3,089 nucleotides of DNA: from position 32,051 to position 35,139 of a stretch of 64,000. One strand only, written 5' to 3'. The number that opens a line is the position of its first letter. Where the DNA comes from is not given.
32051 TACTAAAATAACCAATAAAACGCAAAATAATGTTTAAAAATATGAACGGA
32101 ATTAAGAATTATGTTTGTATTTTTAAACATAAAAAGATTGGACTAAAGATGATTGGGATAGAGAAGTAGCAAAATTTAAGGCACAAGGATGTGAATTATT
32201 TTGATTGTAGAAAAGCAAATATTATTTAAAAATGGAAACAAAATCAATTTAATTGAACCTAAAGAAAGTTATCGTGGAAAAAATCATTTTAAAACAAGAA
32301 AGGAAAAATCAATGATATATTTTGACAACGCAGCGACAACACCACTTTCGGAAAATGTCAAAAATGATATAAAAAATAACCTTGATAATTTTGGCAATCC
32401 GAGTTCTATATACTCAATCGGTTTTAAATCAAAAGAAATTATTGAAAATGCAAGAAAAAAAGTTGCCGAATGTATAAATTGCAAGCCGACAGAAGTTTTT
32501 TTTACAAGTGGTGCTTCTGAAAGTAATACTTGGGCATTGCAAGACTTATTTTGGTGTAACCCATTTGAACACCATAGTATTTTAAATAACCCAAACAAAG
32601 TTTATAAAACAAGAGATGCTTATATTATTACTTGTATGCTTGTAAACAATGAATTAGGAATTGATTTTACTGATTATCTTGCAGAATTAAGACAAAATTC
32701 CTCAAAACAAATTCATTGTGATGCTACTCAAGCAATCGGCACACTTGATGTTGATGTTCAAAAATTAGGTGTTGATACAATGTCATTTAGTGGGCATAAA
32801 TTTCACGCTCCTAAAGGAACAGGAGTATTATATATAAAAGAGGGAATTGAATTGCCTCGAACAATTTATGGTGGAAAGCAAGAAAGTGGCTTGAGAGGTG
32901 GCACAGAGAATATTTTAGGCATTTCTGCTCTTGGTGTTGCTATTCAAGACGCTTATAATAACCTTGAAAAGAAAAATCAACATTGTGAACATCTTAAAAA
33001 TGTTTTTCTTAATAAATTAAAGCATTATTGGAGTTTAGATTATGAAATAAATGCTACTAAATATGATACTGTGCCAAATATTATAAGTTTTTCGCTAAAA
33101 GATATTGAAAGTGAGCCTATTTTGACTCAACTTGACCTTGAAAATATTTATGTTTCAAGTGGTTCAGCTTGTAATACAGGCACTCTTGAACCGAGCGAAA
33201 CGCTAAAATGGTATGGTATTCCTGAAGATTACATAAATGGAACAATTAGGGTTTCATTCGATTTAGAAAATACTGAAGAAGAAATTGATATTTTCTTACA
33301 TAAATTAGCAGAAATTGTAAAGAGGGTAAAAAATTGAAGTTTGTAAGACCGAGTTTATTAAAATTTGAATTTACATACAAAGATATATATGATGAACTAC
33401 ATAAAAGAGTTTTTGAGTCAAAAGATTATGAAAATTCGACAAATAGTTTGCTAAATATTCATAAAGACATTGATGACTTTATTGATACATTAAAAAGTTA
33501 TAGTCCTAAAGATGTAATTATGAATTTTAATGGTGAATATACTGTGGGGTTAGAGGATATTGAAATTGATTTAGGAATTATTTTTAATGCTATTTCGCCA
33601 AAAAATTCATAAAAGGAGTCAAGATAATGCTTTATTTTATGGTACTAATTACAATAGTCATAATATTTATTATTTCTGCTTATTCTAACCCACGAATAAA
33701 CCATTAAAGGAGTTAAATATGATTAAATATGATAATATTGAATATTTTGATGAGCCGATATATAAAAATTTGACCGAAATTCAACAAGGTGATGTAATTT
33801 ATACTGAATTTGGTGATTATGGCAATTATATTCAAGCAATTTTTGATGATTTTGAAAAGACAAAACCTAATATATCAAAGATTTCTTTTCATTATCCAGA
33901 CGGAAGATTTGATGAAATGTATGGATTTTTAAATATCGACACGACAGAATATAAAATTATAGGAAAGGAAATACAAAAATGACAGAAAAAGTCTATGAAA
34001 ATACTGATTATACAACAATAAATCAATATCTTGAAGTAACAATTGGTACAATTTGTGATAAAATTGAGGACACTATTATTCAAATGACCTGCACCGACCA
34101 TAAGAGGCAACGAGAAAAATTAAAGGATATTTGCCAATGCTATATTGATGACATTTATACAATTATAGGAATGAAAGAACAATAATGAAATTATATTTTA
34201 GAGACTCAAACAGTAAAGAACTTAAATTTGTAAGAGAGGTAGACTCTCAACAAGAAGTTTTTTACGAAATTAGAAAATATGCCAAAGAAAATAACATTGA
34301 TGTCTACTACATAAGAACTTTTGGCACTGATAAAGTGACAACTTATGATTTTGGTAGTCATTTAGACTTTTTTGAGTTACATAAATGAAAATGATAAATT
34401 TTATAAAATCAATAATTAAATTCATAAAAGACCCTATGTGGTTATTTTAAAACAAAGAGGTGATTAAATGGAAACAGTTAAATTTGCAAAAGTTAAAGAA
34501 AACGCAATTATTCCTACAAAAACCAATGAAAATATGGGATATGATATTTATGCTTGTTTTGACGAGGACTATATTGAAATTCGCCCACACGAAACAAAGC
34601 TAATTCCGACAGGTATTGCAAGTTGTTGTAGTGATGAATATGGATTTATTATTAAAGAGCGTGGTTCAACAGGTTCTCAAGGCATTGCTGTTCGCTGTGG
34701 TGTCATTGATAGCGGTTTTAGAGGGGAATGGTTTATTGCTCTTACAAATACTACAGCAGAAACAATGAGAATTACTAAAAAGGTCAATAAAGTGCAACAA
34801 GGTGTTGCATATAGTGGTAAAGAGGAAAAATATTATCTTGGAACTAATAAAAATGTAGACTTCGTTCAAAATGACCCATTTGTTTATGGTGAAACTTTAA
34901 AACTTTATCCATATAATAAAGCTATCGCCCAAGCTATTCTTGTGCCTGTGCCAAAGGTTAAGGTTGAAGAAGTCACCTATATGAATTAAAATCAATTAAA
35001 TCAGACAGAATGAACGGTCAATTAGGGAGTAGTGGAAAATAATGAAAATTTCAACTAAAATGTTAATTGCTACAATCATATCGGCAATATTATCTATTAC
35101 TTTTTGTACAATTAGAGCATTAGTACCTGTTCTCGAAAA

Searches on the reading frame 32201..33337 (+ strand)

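Call 13: search_protein_families(library=pfam, proteins=[window:32201-33337:+], max_evalue=0.01)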
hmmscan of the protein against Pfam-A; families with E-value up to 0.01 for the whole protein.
window:32201-33337:+ (378 aa): 1 family
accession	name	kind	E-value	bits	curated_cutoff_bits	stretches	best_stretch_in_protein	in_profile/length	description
PF00266.25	Aminotran_5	-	2.9e-51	175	21.5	2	139-365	139-371/371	Aminotransferase class-V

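Call 14: search_protein_families(library=phrogs, proteins=[window:32201-33337:+], max_evalue=0.001)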
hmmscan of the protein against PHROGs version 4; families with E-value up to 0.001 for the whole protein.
window:32201-33337:+ (378 aa): 1 family
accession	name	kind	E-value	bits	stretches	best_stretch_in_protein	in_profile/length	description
phrog_12787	-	unknown function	4e-87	293.8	2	138-377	143-383/387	-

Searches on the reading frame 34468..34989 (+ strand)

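Call 13: search_protein_families(library=pfam, proteins=[window:34468-34989:+], max_evalue=0.01)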
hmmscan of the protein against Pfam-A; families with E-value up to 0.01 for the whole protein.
window:34468-34989:+ (173 aa): 2 families
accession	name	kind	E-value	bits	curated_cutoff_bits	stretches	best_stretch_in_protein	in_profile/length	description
PF00692.24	dUTPase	-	4.1e-12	46.4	22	1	13-105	4-93/129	dUTPase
PF22769.1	DCD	-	0.0066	17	27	1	33-103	68-140/153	dCTP deaminase-like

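Call 14: search_protein_families(library=phrogs, proteins=[window:34468-34989:+], max_evalue=0.001)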
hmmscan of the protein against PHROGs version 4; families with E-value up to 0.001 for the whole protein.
window:34468-34989:+ (173 aa): 1 family
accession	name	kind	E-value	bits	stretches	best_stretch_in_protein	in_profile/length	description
phrog_135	-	DNA, RNA and nucleotide metabolism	3.8e-30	106.8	1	2-169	145-273/463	dUTPase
